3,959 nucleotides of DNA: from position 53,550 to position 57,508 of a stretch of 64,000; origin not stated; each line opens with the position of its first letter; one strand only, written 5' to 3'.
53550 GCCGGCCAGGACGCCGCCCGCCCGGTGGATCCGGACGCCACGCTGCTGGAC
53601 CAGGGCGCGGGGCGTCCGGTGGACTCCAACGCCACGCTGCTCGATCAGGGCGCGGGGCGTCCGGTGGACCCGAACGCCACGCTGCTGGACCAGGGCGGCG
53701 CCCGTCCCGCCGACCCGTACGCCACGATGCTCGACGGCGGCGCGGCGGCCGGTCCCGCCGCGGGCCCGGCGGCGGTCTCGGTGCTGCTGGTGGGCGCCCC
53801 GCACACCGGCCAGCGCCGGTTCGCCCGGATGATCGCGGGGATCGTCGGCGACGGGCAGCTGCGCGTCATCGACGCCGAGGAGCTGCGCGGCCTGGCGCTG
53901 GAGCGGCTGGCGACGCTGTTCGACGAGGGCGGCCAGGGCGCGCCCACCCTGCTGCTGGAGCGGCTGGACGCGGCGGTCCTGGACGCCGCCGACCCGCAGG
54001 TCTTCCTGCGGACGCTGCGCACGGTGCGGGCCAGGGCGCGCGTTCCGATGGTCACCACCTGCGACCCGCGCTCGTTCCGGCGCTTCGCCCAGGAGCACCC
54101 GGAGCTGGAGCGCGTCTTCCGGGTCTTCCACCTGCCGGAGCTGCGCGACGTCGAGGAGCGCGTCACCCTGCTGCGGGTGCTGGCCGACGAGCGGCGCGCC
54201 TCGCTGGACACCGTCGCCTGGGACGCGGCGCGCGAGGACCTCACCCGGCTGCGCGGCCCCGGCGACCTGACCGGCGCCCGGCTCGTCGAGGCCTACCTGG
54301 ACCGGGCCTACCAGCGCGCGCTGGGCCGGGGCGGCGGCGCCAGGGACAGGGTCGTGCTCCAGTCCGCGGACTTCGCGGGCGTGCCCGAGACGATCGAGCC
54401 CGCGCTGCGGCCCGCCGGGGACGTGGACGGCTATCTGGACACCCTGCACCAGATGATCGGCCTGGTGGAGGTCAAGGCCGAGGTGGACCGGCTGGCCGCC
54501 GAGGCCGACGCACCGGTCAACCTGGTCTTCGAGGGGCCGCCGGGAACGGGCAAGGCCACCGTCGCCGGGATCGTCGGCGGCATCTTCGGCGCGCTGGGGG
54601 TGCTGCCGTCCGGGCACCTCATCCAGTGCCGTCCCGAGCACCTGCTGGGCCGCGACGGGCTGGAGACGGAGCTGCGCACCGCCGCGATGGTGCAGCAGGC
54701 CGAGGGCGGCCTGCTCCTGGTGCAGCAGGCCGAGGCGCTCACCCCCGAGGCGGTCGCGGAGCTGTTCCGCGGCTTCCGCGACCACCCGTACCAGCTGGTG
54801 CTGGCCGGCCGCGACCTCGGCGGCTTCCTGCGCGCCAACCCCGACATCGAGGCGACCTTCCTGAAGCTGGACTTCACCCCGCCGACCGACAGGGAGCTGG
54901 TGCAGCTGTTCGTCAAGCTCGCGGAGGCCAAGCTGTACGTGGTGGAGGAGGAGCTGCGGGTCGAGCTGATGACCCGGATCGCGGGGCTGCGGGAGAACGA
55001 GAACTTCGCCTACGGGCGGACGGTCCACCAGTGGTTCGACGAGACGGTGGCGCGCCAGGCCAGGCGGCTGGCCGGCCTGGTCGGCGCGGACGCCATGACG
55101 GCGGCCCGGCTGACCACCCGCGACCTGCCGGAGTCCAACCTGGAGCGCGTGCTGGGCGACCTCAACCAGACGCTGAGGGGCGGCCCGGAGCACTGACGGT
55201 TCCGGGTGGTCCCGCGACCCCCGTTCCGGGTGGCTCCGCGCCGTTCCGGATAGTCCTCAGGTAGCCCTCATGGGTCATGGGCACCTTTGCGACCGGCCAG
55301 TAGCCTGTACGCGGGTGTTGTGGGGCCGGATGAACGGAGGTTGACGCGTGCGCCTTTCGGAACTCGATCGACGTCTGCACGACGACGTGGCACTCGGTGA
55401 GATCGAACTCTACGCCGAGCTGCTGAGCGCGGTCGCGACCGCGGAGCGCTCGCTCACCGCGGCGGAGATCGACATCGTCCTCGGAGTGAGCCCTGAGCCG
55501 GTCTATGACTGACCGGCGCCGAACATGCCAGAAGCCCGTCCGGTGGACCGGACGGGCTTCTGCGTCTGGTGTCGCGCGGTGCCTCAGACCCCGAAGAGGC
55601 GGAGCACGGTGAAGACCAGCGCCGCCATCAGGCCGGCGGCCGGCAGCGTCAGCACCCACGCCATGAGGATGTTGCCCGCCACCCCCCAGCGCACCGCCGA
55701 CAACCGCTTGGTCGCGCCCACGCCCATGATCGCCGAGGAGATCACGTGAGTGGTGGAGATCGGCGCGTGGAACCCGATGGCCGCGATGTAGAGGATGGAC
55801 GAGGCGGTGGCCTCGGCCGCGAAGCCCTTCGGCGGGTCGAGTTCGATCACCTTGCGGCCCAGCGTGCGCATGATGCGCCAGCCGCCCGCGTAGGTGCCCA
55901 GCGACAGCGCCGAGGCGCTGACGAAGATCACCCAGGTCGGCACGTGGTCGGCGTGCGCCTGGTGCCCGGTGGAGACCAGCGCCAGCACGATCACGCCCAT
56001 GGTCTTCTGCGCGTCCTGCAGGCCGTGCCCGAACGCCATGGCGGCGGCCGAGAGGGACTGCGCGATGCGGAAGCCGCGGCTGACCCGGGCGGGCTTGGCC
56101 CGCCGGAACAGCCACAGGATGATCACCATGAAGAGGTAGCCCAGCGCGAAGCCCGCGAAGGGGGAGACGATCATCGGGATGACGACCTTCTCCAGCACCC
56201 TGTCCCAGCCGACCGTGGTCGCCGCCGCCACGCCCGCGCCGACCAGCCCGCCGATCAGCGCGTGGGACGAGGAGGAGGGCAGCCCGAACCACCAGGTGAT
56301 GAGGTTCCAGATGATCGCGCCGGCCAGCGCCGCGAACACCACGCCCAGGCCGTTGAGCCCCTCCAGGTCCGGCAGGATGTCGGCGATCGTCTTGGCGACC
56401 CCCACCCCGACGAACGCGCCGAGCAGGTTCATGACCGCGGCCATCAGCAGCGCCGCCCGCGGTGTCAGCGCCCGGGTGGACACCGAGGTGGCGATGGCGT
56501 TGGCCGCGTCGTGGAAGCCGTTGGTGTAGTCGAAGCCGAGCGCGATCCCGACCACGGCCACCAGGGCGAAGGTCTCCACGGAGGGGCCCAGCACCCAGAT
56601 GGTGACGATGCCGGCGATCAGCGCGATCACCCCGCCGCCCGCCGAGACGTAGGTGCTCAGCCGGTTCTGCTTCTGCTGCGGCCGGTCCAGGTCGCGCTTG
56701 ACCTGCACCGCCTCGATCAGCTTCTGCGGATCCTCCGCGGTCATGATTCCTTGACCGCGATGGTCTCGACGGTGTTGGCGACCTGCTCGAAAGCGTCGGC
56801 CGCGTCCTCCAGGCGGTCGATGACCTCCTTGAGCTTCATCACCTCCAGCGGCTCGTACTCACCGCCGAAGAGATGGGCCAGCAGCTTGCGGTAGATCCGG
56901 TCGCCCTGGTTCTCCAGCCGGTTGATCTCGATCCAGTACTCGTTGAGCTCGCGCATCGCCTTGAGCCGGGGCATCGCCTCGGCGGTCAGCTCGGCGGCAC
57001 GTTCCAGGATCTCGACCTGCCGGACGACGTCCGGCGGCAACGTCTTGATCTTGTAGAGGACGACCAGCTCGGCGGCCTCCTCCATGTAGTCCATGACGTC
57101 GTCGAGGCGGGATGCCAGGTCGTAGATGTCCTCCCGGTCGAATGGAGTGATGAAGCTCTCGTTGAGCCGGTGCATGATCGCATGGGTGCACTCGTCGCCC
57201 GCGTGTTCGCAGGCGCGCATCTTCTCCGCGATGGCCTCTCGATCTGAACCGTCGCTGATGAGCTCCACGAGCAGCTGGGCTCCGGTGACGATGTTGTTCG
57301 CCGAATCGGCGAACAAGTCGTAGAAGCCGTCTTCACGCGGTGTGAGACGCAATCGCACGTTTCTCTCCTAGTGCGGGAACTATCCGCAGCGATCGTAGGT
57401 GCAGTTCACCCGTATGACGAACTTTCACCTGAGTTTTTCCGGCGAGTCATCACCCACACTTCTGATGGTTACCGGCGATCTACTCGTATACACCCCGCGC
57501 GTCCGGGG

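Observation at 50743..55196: Giant tandem-AAA (CbxX-type) protein with novel N-terminal domain, preceded by a triple 68-bp repeat array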

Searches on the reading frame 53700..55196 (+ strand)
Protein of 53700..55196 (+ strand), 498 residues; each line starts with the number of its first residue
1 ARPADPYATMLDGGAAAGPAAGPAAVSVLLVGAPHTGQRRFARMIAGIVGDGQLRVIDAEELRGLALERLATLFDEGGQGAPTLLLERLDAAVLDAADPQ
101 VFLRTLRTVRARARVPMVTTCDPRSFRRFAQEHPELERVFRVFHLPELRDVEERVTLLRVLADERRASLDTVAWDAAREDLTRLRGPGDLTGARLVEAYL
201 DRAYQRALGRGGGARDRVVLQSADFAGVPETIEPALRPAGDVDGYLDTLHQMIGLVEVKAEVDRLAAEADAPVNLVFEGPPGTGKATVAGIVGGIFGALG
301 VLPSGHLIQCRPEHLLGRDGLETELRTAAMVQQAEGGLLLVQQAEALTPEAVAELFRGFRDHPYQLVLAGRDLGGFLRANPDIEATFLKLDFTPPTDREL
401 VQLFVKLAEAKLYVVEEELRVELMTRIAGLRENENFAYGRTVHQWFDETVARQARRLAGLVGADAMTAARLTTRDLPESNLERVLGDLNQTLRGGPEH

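Call 49: search_solved_structures(query=window:53700-55196:+, max_evalue=0.001, show_alignments=2)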
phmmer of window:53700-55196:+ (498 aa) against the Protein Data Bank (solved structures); distinct sequences matched with E-value up to 0.001: 3.
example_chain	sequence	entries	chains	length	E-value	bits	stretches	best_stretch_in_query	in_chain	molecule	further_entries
3syk_A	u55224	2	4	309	2e-14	56.5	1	227-476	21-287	Protein CbbX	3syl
3zuh_A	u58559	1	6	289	2.2e-14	56.3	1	227-470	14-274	PROTEIN CBBX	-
9lur_A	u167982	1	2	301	3e-10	42.7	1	270-351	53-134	ESX-1 secretion system protein EccA1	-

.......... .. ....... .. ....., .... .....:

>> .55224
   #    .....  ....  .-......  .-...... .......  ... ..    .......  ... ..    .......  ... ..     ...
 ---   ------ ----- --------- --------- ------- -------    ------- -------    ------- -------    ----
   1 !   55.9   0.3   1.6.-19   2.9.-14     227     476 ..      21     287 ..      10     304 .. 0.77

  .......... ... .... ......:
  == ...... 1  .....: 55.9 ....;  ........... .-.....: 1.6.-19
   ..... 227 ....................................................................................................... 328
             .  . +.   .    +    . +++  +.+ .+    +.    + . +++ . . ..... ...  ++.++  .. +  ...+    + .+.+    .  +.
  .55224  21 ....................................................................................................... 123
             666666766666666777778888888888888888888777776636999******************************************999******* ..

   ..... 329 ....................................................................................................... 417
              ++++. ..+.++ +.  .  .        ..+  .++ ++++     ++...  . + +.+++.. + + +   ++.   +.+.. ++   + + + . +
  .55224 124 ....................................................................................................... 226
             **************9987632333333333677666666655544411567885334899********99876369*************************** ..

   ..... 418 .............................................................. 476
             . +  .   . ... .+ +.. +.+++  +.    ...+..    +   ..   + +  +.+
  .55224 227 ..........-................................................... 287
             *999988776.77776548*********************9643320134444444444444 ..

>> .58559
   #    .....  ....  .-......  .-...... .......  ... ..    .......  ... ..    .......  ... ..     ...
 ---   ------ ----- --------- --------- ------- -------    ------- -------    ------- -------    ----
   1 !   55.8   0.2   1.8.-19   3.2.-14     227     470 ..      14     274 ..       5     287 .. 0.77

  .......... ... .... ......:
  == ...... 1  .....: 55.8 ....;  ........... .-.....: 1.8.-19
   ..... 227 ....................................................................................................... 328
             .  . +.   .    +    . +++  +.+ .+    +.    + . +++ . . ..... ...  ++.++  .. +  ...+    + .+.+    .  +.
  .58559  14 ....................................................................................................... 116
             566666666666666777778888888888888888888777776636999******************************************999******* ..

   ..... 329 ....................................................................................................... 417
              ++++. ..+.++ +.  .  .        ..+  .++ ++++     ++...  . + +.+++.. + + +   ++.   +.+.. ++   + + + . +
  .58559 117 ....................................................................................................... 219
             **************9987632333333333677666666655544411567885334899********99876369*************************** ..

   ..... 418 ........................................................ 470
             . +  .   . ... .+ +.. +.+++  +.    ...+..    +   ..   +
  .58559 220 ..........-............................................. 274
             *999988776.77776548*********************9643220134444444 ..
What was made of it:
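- On SpoVK-EccA-CbbX clade of classical AAA+ (module 2): CbbX 3SYL matches at E 2e-14 over aa 1137-1386, and EccA1 at E 3e-10 (call 49). 'GRTVHQ' aligns with 'ARSIRN' of CbbX (call 49).
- Closest known: CbbX. Same: Module 2 aligns with CbbX over the alpha/beta domain and the lid (E 2e-14, call 49).
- EccA1 is the second-best solved relative of module 2 (E 3e-10, call 49).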

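Call 66: predict_structure(alignment_id=A4)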
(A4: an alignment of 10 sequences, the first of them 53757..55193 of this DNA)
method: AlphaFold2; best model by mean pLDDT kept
length: 479 residues; sequences in the alignment: 10
mean_pLDDT: 75.5   pTM: 0.57
mean pLDDT of the five models: 75.5, 69.3, 68.6, 67.0, 66.0
residues with pLDDT >= 90: 46; 70-90: 301; 50-70: 84; < 50: 48
segments of 3 or more residues with pLDDT < 50: 1-3, 392-396, 416-418, 446-471, 475-479
pLDDT, mean of each block of 10 residues (from residue 1): 68 77 79 81 76 71 85 83 84 83 85 81 81 86 83 92 79 82 86 67 90 74 80 84 84 80 83 85 83 87 83 85 90 86 83 85 82 77 63 51 61 52 58 56 48 38 42 45
secondary structure, 60 per line:
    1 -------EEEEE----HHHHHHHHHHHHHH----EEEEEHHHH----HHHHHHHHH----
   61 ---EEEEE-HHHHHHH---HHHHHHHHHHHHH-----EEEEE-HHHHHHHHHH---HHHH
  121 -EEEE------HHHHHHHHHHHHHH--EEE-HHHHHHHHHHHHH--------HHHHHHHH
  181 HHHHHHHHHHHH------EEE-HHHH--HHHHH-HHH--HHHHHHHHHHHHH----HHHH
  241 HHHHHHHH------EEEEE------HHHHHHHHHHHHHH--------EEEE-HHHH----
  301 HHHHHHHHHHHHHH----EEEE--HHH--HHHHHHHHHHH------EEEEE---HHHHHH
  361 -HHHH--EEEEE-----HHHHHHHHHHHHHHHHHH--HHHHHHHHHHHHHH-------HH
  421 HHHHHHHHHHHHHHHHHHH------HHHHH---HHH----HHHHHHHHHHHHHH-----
elements in order: E8-12 H17-30 E35-39 H40-43 H48-56 E64-68 H70-76 H80-92 E98-102 H104-113 H117-120 E122-125 H132-145 E148-150 H152-164 H173-192 E199-201 H203-206 H209-213 H220-232 H237-248 E255-259 H266-279 E288-291 H293-296 H301-314 E319-322 H330-340 E347-351 H355-360 H362-365 E368-372 H378-395 H398-411 H419-439 H446-450 H461-474
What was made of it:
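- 53775..54449 (+): Module 1 (aa 936-1160): a pseudo-AAA+ module with lid. The P-loop is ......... (no Lys) and the 'Walker B' is LLERLD. It is conserved in this degenerate form across the whole family. The AlphaFold2 model shows a five-strand alpha/beta fold plus lid (call 66).
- On Type II tandem AAA+ architecture: AlphaFold2 secondary structure shows two five-strand alpha/beta units, each followed by helical lids (call 66).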

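Call 68: fold_search(model_id=the predicted structure, library=pdb)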
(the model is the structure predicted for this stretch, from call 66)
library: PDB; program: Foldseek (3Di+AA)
matches with E <= 10: 1600; with E <= 0.001: 779
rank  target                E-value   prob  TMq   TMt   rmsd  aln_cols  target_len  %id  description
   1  9mpv_D                2.6e-12  1.00  0.32  0.28  22.1       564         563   15  Cryo-EM structure of three VCPIP1 VCPIDs bound to VCP (released 2025-10-15)
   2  9dil_A                2.6e-12  1.00  0.31  0.26  22.4       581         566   14  Cryo-EM structure of VCP/p97 in complex with VCPIP1 (VCIP135) (released 2025-03-26)
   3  9mpv_C                3.4e-12  1.00  0.31  0.27  21.8       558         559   16  Cryo-EM structure of three VCPIP1 VCPIDs bound to VCP (released 2025-10-15)
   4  9mpq_C                4.7e-12  1.00  0.31  0.21  22.3       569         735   15  Cryo-EM structure of VCP (consensus) (released 2025-10-15)
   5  9mpq_D                6.2e-12  1.00  0.31  0.27  22.0       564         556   15  Cryo-EM structure of VCP (consensus) (released 2025-10-15)
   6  7ln4_E                7.3e-12  1.00  0.38  0.26  19.3       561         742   16  Cryo-EM structure of human p97 in complex with Npl4/Ufd1 and polyubiquitinated Ub-Eos (FOM, Class 3) (released 2021-09-15)
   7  9dil_B                7.3e-12  1.00  0.31  0.27  20.4       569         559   15  Cryo-EM structure of VCP/p97 in complex with VCPIP1 (VCIP135) (released 2025-03-26)
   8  7swl_D                8.2e-12  1.00  0.35  0.31  15.8       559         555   14  CryoEM structure of the N-terminal-deleted Rix7 AAA-ATPase (released 2022-03-02)
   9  5e7p_B                9.6e-12  1.00  0.35  0.26  14.5       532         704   16  Crystal Structure of MSMEG_0858 (Uniprot A0QQS4), a AAA ATPase. (released 2016-08-24)
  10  5c19_A                1.0e-11  1.00  0.32  0.22  21.4       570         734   16  p97 variant 2 in the apo state (released 2016-01-13)
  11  7uiy_A                1.3e-11  1.00  0.33  0.28  15.9       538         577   16  ClpAP complex bound to ClpS N-terminal extension, class IIIa (released 2022-10-26)
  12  5c19_C                1.3e-11  1.00  0.32  0.23  19.6       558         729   16  p97 variant 2 in the apo state (released 2016-01-13)
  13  8u9p_B                1.6e-11  1.00  0.38  0.34  19.1       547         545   16  Cdc48-Shp1 unfolding native substrate, Class 2 (released 2024-11-06)
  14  5c19_B                1.6e-11  1.00  0.32  0.23  20.1       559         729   16  p97 variant 2 in the apo state (released 2016-01-13)
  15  7z11_A                1.6e-11  1.00  0.37  0.27  19.9       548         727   14  Structure of substrate bound DRG1 (AFG2) (released 2022-09-21)
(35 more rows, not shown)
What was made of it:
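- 53775..54449 (+): Foldseek matches p97, Rix7, ClpA and NSF over ~550 columns (call 68).
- On Type II tandem AAA+ architecture: Foldseek matches p97, Rix7, Msm0858, ClpA and NSF at E ~1e-12 (call 68).
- Closest known: Type II. Same: The AlphaFold2 model of aa 930-1408 aligns over both modules with these proteins (Foldseek E ~1e-12, ~550 columns, call 68).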

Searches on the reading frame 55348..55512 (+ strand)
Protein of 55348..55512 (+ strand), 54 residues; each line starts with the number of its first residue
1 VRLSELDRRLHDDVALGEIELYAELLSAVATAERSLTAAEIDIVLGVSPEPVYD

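Call 37: search_protein_families(library=pfam, proteins=[window:55348-55512:+], max_evalue=1)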
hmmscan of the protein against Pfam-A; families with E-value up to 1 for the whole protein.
window:55348-55512:+ (54 aa): 2 families
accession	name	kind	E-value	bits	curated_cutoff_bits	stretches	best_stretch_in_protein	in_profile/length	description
PF10799.13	YliH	-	0.061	13.6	20.4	1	5-46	48-89/126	Biofilm formation protein (YliH/bssR)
PF24270.1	HTH_Cmi2_C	-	0.086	13.5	27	1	2-38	56-93/125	Cmi2, C-terminal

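Call 65: search_protein_families(library=ncbifam, proteins=[window:55348-55512:+], max_evalue=0.01)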
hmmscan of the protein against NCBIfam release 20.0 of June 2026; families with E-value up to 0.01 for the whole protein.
window:55348-55512:+ (54 aa): 0 families
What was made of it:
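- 55348..55512 (+): Conserved 54-aa ORF immediately downstream. No family match (calls 37, 65).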

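Call 90: find_homologous_proteins(query=window:55348-55512:+, max_evalue=0.001)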
Query window:55348-55512:+ (54 aa): 20 proteins with E <= 0.001 among 21 candidates.
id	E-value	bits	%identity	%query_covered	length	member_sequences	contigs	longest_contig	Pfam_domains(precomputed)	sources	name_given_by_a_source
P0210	6.7e-23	96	94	100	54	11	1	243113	-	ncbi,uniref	ncbi:hypothetical protein [Actinocorallia sp. B10E7]|uniref:hypothetical protein n=1 Tax=Actinocoral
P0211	5.1e-21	91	91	100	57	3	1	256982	-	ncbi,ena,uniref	ncbi:hypothetical protein GCM10010439_37770 [Actinocorallia aurantiaca]|uniref:Uncharacterized prote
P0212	7.8e-20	87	87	100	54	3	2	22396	-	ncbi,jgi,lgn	jgi:hypothetical protein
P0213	1.9e-19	86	88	94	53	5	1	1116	-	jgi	jgi:hypothetical protein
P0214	2.3e-19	85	90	94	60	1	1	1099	-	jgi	jgi:hypothetical protein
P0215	2.6e-19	85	87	100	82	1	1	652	-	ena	-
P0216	3.1e-19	85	90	94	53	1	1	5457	-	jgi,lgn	jgi:hypothetical protein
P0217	6.2e-19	84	90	94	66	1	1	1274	-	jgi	-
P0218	6.3e-19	84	90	94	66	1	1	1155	-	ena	-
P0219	1.0e-18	83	90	94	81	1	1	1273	-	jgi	jgi:hypothetical protein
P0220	1.2e-16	77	84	94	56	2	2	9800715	-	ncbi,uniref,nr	ncbi:hypothetical protein GCM10022221_12810 [Actinocorallia aurea]|uniref:Uncharacterized protein n=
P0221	1.3e-16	77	83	96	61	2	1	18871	-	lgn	-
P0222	8.0e-11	59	71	89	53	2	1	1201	-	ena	-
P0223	3.3e-10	57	71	83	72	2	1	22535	-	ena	-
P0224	3.8e-9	54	64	83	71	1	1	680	-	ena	-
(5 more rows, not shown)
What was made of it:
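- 55348..55512 (+): 84-94% identical within Actinocorallia (call 90).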

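Call 93: search_protein_families(library=padloc, proteins=[window:55348-55512:+], max_evalue=0.001)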
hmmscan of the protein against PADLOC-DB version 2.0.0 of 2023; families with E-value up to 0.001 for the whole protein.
window:55348-55512:+ (54 aa): 0 families

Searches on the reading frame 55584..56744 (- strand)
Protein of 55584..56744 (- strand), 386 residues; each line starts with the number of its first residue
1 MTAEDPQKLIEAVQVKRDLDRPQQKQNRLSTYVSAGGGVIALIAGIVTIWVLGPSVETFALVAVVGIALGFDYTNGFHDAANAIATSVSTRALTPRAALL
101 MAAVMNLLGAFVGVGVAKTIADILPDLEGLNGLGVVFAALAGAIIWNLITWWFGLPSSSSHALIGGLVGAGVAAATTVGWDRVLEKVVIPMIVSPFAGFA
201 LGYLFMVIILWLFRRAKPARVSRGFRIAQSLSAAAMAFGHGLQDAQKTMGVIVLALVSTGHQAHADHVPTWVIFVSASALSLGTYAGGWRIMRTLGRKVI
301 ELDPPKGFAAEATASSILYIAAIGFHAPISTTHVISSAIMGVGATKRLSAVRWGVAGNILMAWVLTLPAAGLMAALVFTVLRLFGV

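Call 9: search_protein_families(library=pfam, proteins=[window:55584-56744:-], max_evalue=0.001)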
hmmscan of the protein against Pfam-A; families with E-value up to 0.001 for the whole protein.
window:55584-56744:- (386 aa): 1 family
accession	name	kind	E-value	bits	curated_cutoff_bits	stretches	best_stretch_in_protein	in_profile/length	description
PF01384.25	PHO4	-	1.1e-93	314.5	33.7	1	75-374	1-350/350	Phosphate transporter family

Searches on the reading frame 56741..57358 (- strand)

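Call 9: search_protein_families(library=pfam, proteins=[window:56741-57358:-], max_evalue=0.001)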
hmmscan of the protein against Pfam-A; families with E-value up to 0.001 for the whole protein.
window:56741-57358:- (205 aa): 1 family
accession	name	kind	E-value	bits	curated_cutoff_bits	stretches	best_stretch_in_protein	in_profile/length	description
PF01865.21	PhoU_div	-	2.2e-32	112.6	24.4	1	4-202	5-213/214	Protein of unknown function DUF47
